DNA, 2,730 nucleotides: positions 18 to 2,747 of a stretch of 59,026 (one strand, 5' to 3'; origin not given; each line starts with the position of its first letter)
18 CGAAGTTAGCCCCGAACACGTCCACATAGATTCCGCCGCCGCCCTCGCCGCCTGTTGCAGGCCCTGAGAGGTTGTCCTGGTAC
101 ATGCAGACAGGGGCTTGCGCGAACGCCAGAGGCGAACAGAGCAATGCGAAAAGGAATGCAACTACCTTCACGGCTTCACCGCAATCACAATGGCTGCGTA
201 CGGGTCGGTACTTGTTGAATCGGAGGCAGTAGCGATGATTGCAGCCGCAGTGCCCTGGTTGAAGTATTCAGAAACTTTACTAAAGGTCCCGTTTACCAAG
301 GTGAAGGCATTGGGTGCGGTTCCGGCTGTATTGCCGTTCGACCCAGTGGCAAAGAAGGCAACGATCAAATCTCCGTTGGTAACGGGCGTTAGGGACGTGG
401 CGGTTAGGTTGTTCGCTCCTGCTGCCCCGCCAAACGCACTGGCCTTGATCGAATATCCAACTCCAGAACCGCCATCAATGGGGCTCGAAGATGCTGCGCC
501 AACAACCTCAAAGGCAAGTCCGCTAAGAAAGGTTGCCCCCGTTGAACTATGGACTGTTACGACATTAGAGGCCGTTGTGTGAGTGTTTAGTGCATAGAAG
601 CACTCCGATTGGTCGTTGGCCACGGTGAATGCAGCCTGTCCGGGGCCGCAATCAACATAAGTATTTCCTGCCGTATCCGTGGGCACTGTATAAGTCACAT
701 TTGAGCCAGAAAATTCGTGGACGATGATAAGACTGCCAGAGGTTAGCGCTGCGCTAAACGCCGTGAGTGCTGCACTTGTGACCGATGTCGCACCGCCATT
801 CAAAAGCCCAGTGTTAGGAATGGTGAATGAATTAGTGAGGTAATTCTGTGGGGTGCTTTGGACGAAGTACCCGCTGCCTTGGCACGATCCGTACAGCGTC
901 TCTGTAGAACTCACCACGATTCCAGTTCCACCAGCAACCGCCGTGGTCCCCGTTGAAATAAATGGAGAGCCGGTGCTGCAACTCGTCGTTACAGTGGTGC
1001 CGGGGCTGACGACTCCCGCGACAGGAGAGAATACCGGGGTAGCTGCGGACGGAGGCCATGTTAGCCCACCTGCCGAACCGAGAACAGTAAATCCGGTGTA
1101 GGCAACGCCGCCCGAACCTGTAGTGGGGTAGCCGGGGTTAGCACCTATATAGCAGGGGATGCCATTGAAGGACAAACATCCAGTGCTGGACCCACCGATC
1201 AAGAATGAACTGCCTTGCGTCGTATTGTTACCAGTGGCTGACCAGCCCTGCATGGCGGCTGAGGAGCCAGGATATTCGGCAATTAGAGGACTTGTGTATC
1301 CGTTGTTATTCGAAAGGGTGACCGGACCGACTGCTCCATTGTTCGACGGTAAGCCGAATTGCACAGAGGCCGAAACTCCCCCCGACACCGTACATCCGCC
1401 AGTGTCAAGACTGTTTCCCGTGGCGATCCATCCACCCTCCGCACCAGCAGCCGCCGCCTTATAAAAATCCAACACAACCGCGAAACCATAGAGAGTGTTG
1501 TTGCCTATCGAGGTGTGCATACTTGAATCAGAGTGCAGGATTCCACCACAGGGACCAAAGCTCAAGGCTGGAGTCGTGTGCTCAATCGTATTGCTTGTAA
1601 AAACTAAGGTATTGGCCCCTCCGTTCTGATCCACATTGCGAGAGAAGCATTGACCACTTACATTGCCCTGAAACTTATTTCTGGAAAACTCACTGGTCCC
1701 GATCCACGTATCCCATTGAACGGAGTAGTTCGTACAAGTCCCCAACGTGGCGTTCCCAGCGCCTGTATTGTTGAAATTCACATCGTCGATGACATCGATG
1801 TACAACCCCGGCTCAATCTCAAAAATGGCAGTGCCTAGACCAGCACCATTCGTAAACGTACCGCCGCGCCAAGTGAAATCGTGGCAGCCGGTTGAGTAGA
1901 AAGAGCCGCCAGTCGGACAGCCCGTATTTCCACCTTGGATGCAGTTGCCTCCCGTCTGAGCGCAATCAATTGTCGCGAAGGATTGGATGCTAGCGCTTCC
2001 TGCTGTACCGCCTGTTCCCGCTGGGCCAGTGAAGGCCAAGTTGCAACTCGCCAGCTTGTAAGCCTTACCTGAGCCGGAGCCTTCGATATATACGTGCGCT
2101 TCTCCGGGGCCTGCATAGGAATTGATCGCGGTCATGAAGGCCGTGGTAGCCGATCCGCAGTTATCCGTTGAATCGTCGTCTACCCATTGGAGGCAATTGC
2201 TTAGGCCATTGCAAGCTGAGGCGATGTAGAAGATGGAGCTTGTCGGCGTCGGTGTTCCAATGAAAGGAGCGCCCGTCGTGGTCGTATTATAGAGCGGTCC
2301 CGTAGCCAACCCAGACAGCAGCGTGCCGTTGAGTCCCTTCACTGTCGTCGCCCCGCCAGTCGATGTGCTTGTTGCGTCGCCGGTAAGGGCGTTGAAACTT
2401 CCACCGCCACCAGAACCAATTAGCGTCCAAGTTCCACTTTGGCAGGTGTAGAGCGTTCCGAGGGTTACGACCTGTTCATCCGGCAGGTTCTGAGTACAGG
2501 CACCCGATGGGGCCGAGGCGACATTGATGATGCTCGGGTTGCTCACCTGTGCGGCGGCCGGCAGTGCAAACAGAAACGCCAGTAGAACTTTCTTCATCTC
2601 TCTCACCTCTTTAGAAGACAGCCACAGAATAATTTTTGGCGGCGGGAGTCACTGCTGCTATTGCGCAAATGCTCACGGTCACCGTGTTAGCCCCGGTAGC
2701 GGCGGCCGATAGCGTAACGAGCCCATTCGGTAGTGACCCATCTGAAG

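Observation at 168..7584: Fibre-like giant proteins carry canonical Sec signal peptides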

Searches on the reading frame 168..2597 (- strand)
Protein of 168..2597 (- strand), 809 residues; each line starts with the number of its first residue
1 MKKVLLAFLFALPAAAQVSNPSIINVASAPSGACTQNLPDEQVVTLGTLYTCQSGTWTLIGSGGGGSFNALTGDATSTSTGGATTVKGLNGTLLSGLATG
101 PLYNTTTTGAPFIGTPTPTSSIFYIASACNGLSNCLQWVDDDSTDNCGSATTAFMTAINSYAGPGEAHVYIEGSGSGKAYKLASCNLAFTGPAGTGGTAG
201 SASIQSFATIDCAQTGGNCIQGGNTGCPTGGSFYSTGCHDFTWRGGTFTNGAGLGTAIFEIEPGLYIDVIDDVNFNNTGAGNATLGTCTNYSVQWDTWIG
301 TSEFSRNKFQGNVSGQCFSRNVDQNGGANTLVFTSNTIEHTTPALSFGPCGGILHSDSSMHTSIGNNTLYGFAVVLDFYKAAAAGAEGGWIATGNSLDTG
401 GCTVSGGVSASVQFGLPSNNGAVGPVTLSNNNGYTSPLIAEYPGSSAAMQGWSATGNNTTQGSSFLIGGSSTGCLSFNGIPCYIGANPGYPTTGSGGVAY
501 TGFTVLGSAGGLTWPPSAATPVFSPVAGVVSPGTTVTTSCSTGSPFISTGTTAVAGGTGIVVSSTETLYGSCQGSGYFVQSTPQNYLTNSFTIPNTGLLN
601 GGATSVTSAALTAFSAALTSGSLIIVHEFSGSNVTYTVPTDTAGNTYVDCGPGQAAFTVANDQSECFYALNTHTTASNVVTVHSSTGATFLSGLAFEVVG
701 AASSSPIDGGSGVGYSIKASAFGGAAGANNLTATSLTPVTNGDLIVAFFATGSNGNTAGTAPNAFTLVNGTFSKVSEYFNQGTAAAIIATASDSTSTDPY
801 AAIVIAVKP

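Call 3: search_protein_families(library=pfam, proteins=[window:168-2597:-], max_evalue=0.01)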
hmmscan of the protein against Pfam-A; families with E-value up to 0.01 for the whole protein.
window:168-2597:- (809 aa): 0 families

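Call 4: search_protein_families(library=phrogs, proteins=[window:168-2597:-], max_evalue=0.01)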
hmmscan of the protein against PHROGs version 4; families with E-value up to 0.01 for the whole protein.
window:168-2597:- (809 aa): 0 families

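Call 73: find_homologous_proteins(query=window:168-2597:-, max_evalue=0.00001)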
Query window:168-2597:- (809 aa): 34 proteins with E <= 0.00001 among 8000 candidates.
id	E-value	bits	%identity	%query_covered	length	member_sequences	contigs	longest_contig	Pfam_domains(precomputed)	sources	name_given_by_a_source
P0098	0.0e+0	1747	100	100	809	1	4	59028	-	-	-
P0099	1.1e-292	991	70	86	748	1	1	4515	-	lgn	-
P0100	2.1e-267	908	63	92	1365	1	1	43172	-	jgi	-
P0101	2.8e-264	897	78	67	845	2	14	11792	-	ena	-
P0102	1.9e-140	488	64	48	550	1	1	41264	-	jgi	jgi:hypothetical protein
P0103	6.4e-134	466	70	38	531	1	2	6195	-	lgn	-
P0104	1.3e-118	416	54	53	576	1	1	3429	-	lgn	-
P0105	2.8e-110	388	54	48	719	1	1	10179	-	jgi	jgi:hypothetical protein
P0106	1.7e-107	379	50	52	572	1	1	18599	-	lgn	-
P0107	2.4e-106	375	53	48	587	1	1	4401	-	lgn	-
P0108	1.5e-105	372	52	46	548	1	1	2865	-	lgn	-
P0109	4.2e-104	368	51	48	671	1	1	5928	-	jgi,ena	jgi:hypothetical protein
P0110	8.0e-47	178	74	14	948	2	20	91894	PF13229.13,PF05048.20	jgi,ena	-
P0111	9.3e-35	138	34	56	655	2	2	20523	-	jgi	jgi:hypothetical protein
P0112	5.1e-34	136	40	38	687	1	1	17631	-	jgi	jgi:hypothetical protein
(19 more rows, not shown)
